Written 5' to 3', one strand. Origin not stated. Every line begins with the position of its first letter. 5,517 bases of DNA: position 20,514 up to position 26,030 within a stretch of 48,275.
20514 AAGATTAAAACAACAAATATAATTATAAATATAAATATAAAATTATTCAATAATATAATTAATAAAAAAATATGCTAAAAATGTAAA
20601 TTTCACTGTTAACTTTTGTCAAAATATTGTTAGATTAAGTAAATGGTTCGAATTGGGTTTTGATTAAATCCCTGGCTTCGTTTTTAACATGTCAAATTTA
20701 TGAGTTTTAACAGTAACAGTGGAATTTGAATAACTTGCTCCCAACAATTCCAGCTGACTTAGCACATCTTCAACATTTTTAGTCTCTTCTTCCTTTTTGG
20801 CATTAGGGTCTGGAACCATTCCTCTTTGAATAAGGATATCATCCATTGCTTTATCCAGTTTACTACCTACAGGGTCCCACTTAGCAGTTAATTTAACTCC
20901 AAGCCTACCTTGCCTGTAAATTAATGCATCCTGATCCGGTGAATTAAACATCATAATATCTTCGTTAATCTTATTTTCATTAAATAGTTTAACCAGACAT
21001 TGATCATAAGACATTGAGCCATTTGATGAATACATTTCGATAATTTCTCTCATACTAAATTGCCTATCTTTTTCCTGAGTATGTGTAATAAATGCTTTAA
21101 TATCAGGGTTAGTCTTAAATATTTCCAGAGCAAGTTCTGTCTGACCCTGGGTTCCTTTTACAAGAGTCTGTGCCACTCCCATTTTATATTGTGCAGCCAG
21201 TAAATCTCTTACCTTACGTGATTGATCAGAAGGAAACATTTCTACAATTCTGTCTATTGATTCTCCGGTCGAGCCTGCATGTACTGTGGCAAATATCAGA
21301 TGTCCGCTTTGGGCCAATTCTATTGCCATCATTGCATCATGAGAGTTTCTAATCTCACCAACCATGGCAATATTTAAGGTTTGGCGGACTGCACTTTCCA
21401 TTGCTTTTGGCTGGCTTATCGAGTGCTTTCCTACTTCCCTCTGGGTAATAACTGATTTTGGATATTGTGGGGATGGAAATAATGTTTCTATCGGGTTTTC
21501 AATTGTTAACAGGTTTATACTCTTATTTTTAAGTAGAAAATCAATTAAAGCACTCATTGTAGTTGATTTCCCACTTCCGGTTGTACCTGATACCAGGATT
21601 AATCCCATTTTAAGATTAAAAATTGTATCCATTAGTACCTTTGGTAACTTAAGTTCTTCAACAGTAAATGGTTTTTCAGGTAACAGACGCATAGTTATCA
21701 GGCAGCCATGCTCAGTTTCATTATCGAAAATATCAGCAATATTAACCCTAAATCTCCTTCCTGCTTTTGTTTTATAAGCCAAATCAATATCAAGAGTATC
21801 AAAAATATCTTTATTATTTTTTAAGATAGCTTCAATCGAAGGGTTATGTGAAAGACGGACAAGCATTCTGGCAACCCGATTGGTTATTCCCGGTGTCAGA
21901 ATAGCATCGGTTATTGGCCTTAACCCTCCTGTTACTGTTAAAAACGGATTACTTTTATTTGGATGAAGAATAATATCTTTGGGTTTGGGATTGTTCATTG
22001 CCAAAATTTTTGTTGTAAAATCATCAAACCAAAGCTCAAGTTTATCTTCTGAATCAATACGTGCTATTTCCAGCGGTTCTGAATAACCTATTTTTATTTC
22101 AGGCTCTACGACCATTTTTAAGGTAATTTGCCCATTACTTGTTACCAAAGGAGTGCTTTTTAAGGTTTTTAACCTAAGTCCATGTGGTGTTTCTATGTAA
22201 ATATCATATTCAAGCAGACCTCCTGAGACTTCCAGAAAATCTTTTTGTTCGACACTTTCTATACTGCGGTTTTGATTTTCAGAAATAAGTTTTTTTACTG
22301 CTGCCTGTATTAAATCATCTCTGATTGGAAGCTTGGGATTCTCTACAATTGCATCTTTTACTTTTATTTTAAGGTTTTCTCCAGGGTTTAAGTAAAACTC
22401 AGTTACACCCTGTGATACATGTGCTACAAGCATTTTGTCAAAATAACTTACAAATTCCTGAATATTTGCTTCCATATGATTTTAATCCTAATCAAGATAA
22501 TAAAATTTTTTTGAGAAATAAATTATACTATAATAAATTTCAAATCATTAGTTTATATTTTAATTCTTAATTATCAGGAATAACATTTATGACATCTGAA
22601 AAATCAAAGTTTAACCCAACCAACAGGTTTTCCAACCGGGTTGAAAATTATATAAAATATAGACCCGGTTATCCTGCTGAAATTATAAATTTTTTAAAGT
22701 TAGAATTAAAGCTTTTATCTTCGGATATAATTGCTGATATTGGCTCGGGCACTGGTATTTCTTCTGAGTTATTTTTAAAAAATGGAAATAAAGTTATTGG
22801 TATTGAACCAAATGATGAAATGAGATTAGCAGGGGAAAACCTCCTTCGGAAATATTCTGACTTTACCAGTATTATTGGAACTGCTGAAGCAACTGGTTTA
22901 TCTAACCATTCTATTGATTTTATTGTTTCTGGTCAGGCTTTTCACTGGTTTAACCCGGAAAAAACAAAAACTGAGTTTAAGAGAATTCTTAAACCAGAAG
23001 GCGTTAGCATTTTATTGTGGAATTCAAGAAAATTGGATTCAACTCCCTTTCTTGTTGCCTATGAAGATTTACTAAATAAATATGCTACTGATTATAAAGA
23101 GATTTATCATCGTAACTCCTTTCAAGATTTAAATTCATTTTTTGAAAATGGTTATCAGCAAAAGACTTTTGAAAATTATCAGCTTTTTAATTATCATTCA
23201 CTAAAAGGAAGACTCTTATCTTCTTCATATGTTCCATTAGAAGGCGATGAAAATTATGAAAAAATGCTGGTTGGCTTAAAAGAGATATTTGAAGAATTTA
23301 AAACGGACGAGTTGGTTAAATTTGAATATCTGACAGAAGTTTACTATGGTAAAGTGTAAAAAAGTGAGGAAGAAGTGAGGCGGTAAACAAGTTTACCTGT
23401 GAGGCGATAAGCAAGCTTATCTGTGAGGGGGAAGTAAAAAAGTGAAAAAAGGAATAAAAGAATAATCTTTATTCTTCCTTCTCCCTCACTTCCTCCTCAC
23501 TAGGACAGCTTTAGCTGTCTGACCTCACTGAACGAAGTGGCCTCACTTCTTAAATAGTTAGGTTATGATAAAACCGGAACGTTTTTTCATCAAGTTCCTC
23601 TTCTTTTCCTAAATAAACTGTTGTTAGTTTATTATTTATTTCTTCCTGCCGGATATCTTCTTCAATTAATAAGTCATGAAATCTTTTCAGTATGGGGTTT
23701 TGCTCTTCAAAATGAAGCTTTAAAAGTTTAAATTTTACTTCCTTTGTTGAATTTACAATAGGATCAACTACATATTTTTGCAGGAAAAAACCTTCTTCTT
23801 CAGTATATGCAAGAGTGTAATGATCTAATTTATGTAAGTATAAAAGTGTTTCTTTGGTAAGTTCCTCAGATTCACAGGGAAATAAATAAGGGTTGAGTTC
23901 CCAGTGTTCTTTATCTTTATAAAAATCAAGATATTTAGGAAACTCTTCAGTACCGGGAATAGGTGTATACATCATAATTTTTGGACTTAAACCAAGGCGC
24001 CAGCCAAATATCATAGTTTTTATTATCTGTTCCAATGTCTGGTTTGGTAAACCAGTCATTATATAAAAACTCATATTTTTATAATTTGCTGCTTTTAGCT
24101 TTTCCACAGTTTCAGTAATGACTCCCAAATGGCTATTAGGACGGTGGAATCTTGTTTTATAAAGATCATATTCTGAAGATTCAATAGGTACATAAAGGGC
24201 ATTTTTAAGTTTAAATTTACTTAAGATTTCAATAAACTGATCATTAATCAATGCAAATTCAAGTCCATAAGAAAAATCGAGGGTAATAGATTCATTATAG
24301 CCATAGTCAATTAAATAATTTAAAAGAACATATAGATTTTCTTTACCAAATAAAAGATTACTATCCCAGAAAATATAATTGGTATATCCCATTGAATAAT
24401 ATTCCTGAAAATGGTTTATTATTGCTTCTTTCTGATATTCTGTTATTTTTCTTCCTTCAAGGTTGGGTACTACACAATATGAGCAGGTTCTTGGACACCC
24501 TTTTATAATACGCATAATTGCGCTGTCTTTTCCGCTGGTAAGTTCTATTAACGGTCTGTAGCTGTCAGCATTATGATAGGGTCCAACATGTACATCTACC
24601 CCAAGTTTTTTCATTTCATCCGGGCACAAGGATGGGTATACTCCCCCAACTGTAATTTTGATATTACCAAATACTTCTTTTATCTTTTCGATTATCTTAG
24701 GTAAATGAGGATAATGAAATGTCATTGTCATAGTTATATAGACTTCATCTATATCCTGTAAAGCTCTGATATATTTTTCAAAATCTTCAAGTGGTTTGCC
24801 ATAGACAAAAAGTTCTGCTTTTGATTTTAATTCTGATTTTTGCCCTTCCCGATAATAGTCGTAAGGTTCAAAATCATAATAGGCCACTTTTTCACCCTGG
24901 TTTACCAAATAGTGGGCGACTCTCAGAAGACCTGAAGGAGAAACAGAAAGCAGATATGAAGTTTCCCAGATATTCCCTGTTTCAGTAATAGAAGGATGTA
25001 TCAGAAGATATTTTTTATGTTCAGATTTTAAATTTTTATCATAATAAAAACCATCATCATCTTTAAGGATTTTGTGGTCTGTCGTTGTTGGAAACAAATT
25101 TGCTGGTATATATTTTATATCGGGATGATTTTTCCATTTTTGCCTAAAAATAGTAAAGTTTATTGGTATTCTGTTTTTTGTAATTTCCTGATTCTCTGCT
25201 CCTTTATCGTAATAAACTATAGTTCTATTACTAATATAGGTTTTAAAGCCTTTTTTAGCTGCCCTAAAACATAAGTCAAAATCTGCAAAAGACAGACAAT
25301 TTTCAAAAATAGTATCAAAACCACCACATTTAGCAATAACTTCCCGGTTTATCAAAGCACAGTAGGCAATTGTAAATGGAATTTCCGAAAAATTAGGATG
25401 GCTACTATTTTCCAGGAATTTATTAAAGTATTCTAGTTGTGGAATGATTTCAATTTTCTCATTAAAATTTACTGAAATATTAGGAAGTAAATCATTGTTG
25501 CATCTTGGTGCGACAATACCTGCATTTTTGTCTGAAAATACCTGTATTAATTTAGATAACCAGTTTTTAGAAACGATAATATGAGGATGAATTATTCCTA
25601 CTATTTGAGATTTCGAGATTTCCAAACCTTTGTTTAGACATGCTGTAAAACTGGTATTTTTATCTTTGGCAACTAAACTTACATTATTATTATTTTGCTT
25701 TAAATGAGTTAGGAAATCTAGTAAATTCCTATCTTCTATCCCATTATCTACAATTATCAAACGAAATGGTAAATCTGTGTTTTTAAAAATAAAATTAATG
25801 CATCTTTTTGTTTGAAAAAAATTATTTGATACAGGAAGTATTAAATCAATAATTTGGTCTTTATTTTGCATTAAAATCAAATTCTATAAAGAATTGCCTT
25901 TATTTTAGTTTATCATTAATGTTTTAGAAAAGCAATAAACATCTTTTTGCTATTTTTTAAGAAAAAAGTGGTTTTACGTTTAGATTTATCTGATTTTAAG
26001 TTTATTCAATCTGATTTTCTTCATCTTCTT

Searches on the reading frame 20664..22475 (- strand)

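Call 89: search_protein_families(library=pfam, proteins=[window:20664-22475:-], max_evalue=0.00001)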
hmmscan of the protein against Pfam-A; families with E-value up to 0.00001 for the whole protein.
window:20664-22475:- (603 aa): 1 family
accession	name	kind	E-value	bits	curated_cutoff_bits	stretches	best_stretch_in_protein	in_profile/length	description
PF00437.27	T2SSE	-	2.7e-28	99.1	24.9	1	256-440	103-279/370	Type II/IV secretion system protein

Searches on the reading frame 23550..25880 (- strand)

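Call 89: search_protein_families(library=pfam, proteins=[window:23550-25880:-], max_evalue=0.00001)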
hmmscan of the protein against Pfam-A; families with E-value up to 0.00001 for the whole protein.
window:23550-25880:- (776 aa): 5 families
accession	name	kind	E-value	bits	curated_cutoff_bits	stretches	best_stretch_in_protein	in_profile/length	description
PF04055.27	Radical_SAM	-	1.5e-16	61.5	29.5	1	457-623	2-163/166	Radical SAM superfamily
PF00535.33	Glycos_transf_2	-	6.2e-15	56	23.3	1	14-184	3-166/168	Glycosyl transferase family 2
PF02310.24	B12-binding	-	1.9e-10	41.1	32.1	1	313-434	12-112/121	B12 binding domain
PF13641.12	Glyco_tranf_2_3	-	1.8e-08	35.2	27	1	26-237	18-224/230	Glycosyltransferase like family 2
PF10111.15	Glyco_tranf_2_2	-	9.5e-07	29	27.3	1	32-223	26-215/276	Glycosyltransferase like family 2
